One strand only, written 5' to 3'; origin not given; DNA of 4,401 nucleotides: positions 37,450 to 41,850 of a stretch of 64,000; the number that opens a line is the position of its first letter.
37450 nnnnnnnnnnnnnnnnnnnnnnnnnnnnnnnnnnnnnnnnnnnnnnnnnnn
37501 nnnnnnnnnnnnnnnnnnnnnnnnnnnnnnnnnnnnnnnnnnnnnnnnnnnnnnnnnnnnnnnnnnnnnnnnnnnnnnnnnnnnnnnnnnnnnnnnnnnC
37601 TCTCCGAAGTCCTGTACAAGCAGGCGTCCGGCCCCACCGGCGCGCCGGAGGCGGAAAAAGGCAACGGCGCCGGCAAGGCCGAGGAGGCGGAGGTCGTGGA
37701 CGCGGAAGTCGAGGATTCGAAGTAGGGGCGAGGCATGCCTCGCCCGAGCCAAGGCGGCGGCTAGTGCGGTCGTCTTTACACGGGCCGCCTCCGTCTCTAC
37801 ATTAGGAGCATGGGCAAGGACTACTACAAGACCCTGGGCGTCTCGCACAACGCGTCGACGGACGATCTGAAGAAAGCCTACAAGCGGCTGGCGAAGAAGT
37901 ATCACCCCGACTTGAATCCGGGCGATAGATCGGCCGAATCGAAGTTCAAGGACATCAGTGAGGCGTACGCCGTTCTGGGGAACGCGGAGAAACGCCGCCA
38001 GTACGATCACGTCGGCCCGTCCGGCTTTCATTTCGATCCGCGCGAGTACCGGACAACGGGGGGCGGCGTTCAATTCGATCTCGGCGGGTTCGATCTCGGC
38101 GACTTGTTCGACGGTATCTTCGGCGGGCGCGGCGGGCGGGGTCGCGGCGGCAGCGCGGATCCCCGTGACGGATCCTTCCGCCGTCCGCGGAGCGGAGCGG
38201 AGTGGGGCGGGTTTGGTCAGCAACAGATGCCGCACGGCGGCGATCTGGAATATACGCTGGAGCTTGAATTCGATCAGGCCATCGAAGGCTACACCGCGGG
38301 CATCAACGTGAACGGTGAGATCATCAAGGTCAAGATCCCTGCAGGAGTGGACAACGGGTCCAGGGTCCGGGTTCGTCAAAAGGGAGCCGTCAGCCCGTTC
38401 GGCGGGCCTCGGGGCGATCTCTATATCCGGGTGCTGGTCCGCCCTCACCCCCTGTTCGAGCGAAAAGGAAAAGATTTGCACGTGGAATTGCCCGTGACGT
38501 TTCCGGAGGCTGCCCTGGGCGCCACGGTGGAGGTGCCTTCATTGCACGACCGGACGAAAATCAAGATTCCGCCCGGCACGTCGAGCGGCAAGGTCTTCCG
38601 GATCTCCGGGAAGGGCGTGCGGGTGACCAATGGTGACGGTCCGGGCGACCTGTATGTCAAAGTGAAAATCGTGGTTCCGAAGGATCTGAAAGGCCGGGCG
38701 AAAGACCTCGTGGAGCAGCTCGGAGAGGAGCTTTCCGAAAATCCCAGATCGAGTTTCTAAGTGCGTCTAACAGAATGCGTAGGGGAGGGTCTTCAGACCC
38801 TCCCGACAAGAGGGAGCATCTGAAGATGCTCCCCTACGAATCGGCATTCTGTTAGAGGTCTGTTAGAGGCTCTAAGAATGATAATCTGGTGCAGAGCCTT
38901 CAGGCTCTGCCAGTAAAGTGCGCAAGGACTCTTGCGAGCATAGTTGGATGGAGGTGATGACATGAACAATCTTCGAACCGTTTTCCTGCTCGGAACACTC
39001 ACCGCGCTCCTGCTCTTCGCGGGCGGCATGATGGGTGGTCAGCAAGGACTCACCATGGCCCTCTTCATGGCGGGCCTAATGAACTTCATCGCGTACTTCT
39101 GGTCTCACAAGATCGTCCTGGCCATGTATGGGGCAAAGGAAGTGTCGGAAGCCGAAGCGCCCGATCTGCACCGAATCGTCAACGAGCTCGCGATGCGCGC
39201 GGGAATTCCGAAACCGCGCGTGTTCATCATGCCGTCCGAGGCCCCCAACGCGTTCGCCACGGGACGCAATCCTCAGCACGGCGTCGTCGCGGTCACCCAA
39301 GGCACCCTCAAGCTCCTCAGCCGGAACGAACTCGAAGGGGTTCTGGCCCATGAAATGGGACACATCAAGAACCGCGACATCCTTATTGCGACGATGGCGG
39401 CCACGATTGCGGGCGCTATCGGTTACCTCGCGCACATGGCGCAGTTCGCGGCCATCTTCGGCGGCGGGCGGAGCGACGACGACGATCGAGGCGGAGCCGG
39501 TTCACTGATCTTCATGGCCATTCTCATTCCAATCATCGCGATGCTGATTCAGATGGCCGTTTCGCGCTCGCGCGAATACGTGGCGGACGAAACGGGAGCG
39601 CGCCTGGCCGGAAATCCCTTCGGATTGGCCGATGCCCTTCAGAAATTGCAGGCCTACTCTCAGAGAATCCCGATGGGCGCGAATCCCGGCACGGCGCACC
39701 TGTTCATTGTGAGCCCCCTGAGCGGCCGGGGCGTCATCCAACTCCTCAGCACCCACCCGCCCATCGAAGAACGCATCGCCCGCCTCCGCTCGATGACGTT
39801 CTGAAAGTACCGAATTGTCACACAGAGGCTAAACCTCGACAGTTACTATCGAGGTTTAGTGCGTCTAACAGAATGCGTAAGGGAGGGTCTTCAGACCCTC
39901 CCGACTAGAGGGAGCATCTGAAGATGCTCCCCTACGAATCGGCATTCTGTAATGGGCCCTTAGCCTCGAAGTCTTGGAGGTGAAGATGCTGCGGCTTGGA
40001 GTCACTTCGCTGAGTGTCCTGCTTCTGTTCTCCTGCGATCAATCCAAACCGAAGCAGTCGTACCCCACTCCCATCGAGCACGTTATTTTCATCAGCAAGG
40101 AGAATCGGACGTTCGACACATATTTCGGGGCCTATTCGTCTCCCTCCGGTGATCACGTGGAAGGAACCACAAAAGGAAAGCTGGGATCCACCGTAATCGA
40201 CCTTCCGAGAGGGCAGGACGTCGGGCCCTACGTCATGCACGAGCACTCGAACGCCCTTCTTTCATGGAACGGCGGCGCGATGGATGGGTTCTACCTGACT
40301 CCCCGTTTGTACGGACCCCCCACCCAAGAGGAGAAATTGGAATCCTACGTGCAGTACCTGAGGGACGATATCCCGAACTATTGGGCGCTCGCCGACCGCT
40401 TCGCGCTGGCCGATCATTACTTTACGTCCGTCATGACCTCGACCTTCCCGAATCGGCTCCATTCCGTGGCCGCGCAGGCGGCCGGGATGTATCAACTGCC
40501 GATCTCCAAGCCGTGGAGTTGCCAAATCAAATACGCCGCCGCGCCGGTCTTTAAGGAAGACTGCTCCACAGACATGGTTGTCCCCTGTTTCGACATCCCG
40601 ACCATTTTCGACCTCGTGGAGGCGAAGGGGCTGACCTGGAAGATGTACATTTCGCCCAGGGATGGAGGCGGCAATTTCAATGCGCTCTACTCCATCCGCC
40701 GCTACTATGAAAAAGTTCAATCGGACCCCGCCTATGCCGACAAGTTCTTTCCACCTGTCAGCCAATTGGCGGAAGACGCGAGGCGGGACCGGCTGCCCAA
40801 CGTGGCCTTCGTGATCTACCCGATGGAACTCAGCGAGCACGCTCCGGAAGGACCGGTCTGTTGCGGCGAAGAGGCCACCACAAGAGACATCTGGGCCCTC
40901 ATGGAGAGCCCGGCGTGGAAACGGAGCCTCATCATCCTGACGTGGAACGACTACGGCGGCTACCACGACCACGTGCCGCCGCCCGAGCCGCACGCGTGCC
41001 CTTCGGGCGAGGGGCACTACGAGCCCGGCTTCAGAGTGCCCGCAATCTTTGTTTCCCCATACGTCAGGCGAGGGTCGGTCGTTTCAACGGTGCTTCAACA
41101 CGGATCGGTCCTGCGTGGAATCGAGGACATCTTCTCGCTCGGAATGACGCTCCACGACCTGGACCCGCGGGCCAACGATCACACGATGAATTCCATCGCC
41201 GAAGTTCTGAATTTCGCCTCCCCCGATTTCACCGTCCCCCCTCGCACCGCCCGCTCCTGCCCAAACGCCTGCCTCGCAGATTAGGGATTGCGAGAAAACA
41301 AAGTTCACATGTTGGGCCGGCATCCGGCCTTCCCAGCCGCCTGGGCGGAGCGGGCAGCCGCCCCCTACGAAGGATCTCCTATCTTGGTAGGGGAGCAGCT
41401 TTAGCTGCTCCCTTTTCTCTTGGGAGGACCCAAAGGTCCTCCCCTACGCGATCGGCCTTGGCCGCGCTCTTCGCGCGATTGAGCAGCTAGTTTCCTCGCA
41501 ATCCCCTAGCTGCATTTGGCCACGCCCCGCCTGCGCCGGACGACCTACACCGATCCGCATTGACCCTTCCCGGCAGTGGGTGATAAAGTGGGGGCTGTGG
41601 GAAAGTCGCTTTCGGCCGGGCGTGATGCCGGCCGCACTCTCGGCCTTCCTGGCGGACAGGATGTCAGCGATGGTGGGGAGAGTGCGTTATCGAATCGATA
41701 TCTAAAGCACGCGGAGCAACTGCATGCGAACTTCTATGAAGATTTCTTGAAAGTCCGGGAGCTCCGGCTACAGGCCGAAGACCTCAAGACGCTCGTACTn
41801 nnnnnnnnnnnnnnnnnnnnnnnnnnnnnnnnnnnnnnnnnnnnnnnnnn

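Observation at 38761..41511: Family of ~100-nt nested-hairpin repeats with compensatory stem changes flanking htpX; third copy inside a MITE-like element with terminal inverted repeats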

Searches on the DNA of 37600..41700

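Call 74: search_rna_families(source=window, start=37600, end=41700, threshold=evalue, max_evalue=1)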
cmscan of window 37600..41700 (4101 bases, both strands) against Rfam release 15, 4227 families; matches with E-value up to 1: 0.
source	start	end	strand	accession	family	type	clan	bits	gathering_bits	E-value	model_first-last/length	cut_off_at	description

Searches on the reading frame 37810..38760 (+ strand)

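Call 54: search_protein_families(library=pfam, proteins=[window:37810-38760:+], max_evalue=0.0001)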
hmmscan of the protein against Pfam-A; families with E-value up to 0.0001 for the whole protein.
window:37810-38760:+ (316 aa): 2 families
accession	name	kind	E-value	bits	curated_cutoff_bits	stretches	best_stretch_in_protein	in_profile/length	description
PF01556.23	DnaJ_C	-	1.2e-45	155.7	26.6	1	146-290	1-152/152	DnaJ C terminal domain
PF00226.36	DnaJ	-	8.5e-26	90.3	27.8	1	4-66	1-63/63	DnaJ domain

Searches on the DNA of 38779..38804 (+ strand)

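Call 68: build_rna_model(alignment_id=A3, structure=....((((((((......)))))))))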
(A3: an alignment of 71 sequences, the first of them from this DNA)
Model R1 built from alignment A3 (71 sequences, 26 columns); structure: as given.
model positions 26; base pairs 8; branch points 0; effective number of sequences 71; information 1.421 bits per position. Calibrated on 0.2 Mb of random sequence (short: E-values are rough).
structure used (alignment columns):
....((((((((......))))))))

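Call 69: search_with_rna_model(model_id=R1, source=window, filters=off, max_evalue=10)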
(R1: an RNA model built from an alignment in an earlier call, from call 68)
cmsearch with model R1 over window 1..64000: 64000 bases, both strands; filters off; matches with E-value up to 10: 49.
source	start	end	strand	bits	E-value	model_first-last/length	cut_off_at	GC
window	41422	41447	-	38.7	5.9e-12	1-26/26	no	0.65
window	38779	38804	+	36.2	5.3e-11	1-26/26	no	0.65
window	41387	41412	+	34.2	2.9e-10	1-26/26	no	0.62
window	38812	38837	-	32.7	1e-09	1-26/26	no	0.58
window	39910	39935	-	32.7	1e-09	1-26/26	no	0.58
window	62644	62668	-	31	4.4e-09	1-26/26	no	0.68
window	39877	39902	+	27.4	9.8e-08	1-26/26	no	0.62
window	62547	62571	+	23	3.9e-06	1-26/26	no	0.64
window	41422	41443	+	18.1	0.00027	5-26/26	no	0.68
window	38783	38804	-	17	0.0007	5-26/26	no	0.68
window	39881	39902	-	17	0.0007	5-26/26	no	0.68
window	41391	41412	-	15.3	0.0029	5-26/26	no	0.64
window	62643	62664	+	14.4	0.0061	4-26/26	no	0.73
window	34522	34554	-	13.6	0.012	1-26/26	no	0.52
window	38812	38833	+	13.5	0.013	5-26/26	no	0.59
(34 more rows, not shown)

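Call 77: search_with_rna_model(model_id=R1, sources=[L095, L123, L001], filters=off, max_evalue=0.1)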
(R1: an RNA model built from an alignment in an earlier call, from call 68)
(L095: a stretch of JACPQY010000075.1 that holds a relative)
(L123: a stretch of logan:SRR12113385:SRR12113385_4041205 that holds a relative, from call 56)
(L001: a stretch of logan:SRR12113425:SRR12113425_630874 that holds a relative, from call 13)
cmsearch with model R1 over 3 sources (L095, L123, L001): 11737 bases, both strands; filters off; matches with E-value up to 0.1: 5.
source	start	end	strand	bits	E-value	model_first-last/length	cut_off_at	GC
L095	7201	7226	-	36.2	9.6e-12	1-26/26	no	0.65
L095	7168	7193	+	32.7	1.9e-10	1-26/26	no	0.58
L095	7201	7222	+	17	0.00013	5-26/26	no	0.68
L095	7172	7193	-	13.5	0.0025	5-26/26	no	0.59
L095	6283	6304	-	10.5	0.032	1-26/26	no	0.77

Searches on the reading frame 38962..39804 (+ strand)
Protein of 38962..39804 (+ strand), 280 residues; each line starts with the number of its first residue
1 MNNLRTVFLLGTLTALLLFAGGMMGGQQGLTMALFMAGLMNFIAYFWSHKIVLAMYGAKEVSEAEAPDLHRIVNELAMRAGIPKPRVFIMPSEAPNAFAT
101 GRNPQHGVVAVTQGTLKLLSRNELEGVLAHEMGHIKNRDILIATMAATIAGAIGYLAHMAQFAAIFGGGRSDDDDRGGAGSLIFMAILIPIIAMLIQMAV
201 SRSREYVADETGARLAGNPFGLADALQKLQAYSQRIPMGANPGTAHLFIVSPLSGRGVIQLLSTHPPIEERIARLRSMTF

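Call 13: find_encoding_contigs(protein=window:38962-39804:+, flank=10000, max_places=6)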
Protein window:38962-39804:+ (280 aa): 1 contig read that carries it; 1 place shown.
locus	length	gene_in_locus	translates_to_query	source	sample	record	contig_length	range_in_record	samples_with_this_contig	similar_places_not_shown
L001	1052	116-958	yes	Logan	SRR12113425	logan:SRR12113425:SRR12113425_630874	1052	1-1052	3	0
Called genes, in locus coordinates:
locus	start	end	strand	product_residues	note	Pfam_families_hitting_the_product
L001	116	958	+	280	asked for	PF01435:Peptidase_M48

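Call 55: find_homologous_proteins(query=window:38962-39804:+, max_evalue=1e-40)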
Query window:38962-39804:+ (280 aa): 8000 proteins with E <= 1e-40 among 8000 candidates; the best 120 are listed.
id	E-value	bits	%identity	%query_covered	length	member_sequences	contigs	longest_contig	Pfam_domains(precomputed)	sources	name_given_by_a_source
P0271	8.1e-177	604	100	100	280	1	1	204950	PF01435.25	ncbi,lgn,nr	ncbi:MAG: zinc metalloprotease HtpX [Nitrospirae bacterium]|nr:zinc metalloprotease HtpX [Nitrospiro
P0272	7.1e-130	450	74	100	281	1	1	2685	PF01435.25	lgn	-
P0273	2.3e-113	396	66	89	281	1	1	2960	PF01435.25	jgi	jgi:heat shock protein HtpX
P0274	3.6e-113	395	66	89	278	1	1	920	PF01435.25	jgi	jgi:heat shock protein HtpX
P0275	4.6e-113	395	66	89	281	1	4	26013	PF01435.25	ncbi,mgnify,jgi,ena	jgi:heat shock protein HtpX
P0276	6.1e-113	394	67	92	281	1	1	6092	PF01435.25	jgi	-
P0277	1.0e-112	394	65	99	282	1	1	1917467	PF01435.25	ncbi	-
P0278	1.1e-112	394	65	92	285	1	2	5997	PF01435.25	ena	-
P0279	1.7e-112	393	67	92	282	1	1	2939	PF01435.25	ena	-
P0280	2.6e-112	392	64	100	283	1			PF01435.25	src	-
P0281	3.2e-112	392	65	99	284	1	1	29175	PF01435.25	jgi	jgi:heat shock protein HtpX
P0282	6.2e-112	391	67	93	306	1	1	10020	PF01435.25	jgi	jgi:heat shock protein HtpX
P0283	7.1e-112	391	64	99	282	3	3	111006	PF01435.25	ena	-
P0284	7.7e-112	391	65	99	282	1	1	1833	PF01435.25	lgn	-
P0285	1.0e-111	391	67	89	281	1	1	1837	PF01435.25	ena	-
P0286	1.0e-111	390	66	92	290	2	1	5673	PF01435.25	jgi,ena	jgi:heat shock protein HtpX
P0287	1.4e-111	390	66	92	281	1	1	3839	PF01435.25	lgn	-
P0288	2.4e-111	389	66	92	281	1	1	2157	PF01435.25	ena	-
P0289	2.5e-111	389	65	99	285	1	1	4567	PF01435.25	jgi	jgi:heat shock protein HtpX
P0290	2.8e-111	389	65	89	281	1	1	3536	PF01435.25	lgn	-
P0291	4.2e-111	388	67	88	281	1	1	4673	PF01435.25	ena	-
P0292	5.3e-111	388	64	99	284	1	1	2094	PF01435.25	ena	-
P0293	5.9e-111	388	64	99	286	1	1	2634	PF01435.25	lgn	-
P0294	6.9e-111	388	64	100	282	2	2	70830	PF01435.25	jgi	-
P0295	9.1e-111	387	67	93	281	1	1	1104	PF01435.25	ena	-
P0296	1.0e-110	387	65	99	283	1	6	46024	PF01435.25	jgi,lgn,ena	-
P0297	1.0e-110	387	66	92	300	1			PF01435.25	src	-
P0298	1.1e-110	387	61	99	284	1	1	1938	PF01435.25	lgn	-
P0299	1.1e-110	387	66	92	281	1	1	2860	PF01435.25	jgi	jgi:heat shock protein HtpX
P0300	1.1e-110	387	67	88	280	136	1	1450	PF01435.25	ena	-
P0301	1.2e-110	387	64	100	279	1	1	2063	PF01435.25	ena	-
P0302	1.2e-110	387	65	99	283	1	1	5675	PF01435.25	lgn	-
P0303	1.2e-110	387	64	99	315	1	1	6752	PF01435.25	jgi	jgi:heat shock protein HtpX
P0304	1.2e-110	387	66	88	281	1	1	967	PF01435.25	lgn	-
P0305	1.3e-110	387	65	91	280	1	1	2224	PF01435.25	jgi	-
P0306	1.4e-110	387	64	92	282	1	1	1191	PF01435.25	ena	-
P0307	1.5e-110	387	66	89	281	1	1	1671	PF01435.25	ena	-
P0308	1.5e-110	387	65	89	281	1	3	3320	PF01435.25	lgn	-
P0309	1.5e-110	387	64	99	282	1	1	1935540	PF01435.25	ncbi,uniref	ncbi:zinc metalloprotease HtpX [Thermodesulfovibrio sp. 3907-1M]|uniref:Protease HtpX homolog n=1 Ta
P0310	1.5e-110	387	66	89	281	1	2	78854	PF01435.25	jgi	jgi:heat shock protein HtpX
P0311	1.5e-110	387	66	89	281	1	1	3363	PF01435.25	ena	-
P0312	1.6e-110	387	64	92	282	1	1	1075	PF01435.25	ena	-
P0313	1.6e-110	387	65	99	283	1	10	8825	PF01435.25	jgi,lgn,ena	jgi:heat shock protein HtpX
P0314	1.7e-110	387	64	99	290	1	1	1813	PF01435.25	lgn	-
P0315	1.8e-110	386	62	100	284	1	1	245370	PF01435.25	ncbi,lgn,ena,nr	ncbi:MAG: heat shock protein [Geobacteraceae bacterium]|nr:MAG: heat shock protein [Geobacteraceae b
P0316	2.0e-110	386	67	88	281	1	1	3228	PF01435.25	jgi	jgi:heat shock protein HtpX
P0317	2.1e-110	386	68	85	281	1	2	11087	PF01435.25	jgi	-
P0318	2.1e-110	386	67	88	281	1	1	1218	PF01435.25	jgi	jgi:heat shock protein HtpX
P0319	2.1e-110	386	67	88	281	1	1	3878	PF01435.25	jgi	jgi:heat shock protein HtpX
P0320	2.1e-110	386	65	99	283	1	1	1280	PF01435.25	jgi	jgi:heat shock protein HtpX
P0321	2.2e-110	386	67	88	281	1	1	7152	PF01435.25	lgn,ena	-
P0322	2.2e-110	386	66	88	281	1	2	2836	PF01435.25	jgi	jgi:heat shock protein HtpX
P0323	2.3e-110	386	67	88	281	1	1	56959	PF01435.25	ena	-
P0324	2.4e-110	386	68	88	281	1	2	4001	PF01435.25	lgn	-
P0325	2.4e-110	386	65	99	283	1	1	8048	PF01435.25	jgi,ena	-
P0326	2.5e-110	386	67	88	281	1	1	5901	PF01435.25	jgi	jgi:heat shock protein HtpX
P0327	2.9e-110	386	66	88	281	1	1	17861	PF01435.25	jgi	jgi:heat shock protein HtpX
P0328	2.9e-110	386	67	88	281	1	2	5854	PF01435.25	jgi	jgi:heat shock protein HtpX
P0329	3.0e-110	386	67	88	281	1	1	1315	PF01435.25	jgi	jgi:heat shock protein HtpX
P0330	3.1e-110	386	67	88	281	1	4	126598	PF01435.25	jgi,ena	jgi:heat shock protein HtpX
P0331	3.3e-110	386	65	99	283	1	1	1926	PF01435.25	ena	-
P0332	3.3e-110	386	64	99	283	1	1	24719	PF01435.25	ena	-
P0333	3.5e-110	385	67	88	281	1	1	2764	PF01435.25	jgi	jgi:heat shock protein HtpX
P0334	3.5e-110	385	65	89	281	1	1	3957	PF01435.25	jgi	jgi:heat shock protein HtpX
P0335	3.5e-110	385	63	100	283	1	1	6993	PF01435.25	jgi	-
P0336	3.6e-110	385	62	100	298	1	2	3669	PF01435.25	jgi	jgi:heat shock protein HtpX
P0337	3.6e-110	385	64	99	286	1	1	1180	PF01435.25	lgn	-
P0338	3.7e-110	385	63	100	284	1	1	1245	PF01435.25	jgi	jgi:heat shock protein HtpX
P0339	3.8e-110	385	65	99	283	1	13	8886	PF01435.25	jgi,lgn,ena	jgi:heat shock protein HtpX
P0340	3.8e-110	385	65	89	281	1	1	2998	PF01435.25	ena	-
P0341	3.9e-110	385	66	99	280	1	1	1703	PF01435.25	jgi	jgi:heat shock protein HtpX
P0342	4.2e-110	385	64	92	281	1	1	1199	PF01435.25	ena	-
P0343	4.4e-110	385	65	100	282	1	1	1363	PF01435.25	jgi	-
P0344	4.4e-110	385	67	88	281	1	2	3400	PF01435.25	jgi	jgi:heat shock protein HtpX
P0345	4.4e-110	385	63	100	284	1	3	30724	PF01435.25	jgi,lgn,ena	jgi:heat shock protein HtpX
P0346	4.5e-110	385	65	99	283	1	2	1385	PF01435.25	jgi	jgi:heat shock protein HtpX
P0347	4.5e-110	385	67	88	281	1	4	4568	PF01435.25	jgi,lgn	jgi:heat shock protein HtpX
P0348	4.5e-110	385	63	99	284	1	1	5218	PF01435.25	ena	-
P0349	4.7e-110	385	66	88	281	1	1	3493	PF01435.25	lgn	-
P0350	4.8e-110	385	66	92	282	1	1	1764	PF01435.25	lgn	-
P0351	4.8e-110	385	67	92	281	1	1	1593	PF01435.25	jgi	jgi:heat shock protein HtpX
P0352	5.1e-110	385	66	88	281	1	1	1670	PF01435.25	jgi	jgi:heat shock protein HtpX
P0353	5.1e-110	385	64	99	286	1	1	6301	PF01435.25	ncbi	-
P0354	5.2e-110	385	66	99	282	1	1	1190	PF01435.25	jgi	jgi:heat shock protein HtpX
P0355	5.2e-110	385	64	99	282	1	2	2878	PF01435.25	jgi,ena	-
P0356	5.5e-110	385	67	88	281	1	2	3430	PF01435.25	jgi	jgi:heat shock protein HtpX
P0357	5.6e-110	385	63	99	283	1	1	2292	PF01435.25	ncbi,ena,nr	ncbi:MAG TPA: zinc metalloprotease HtpX [Syntrophales bacterium]|nr:zinc metalloprotease HtpX [Syntr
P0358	5.6e-110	385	64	99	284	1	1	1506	PF01435.25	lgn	-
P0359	5.7e-110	385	64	99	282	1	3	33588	PF01435.25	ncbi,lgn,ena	-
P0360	5.7e-110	385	63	100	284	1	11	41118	PF01435.25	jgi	jgi:heat shock protein HtpX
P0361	5.8e-110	385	66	85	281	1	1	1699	PF01435.25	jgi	jgi:heat shock protein HtpX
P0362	5.9e-110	385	64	99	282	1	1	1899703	PF01435.25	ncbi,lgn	ncbi:zinc metalloprotease HtpX [Thermodesulfovibrio sp. TK110]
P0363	6.0e-110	385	66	88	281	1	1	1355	PF01435.25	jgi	-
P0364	6.1e-110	385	64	99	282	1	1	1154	PF01435.25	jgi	-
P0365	6.1e-110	385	63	99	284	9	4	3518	PF01435.25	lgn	-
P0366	6.1e-110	385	67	88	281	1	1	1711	PF01435.25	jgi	jgi:heat shock protein HtpX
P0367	6.3e-110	385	64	100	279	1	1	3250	PF01435.25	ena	-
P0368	6.6e-110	385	67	92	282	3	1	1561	PF01435.25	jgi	-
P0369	6.8e-110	385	63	99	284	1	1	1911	PF01435.25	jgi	jgi:heat shock protein HtpX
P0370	6.9e-110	384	67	88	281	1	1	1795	PF01435.25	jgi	jgi:heat shock protein HtpX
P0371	7.0e-110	384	62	99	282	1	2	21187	PF01435.25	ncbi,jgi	jgi:heat shock protein HtpX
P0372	7.1e-110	384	65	99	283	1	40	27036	PF01435.25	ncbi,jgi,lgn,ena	jgi:heat shock protein HtpX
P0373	7.1e-110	384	67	92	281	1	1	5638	PF01435.25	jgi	jgi:heat shock protein HtpX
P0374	7.2e-110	384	64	99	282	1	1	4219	PF01435.25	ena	-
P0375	7.6e-110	384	64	99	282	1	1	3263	PF01435.25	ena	-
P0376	7.8e-110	384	67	88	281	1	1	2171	PF01435.25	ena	-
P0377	7.9e-110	384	67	88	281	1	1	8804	PF01435.25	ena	-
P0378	8.0e-110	384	67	88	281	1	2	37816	PF01435.25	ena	-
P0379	8.2e-110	384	66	100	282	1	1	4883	PF01435.25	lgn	-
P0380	8.4e-110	384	64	100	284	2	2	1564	PF01435.25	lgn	-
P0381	8.6e-110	384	67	88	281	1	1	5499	PF01435.25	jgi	-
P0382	8.6e-110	384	65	89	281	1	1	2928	PF01435.25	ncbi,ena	ncbi:MAG: zinc metalloprotease HtpX [candidate division NC10 bacterium]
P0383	8.6e-110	384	64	99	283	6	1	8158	PF01435.25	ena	-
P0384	8.7e-110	384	66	88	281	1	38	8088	PF01435.25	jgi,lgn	jgi:heat shock protein HtpX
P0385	8.9e-110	384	66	88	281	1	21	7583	PF01435.25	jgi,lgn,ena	jgi:heat shock protein HtpX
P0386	8.9e-110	384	65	99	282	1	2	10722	PF01435.25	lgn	-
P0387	9.1e-110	384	67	88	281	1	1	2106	PF01435.25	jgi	jgi:heat shock protein HtpX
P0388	9.3e-110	384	67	92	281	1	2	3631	PF01435.25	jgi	jgi:heat shock protein HtpX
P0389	9.4e-110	384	67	88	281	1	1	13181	PF01435.25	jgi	jgi:heat shock protein HtpX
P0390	9.5e-110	384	63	99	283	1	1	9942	PF01435.25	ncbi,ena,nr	ncbi:MAG TPA: zinc metalloprotease HtpX [Syntrophales bacterium]|nr:zinc metalloprotease HtpX [Syntr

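Call 56: find_encoding_contigs(protein=P0272, flank=10000, max_places=4)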
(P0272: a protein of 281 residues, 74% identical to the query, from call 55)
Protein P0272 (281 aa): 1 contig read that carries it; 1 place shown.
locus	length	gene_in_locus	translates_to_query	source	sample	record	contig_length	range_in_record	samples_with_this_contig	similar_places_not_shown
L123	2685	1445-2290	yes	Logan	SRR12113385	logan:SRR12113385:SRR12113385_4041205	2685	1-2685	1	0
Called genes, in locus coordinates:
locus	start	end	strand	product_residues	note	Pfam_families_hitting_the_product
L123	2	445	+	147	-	?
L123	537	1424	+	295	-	PF00226:DnaJ, PF01556:DnaJ_C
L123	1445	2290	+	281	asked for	PF01435:Peptidase_M48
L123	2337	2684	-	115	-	?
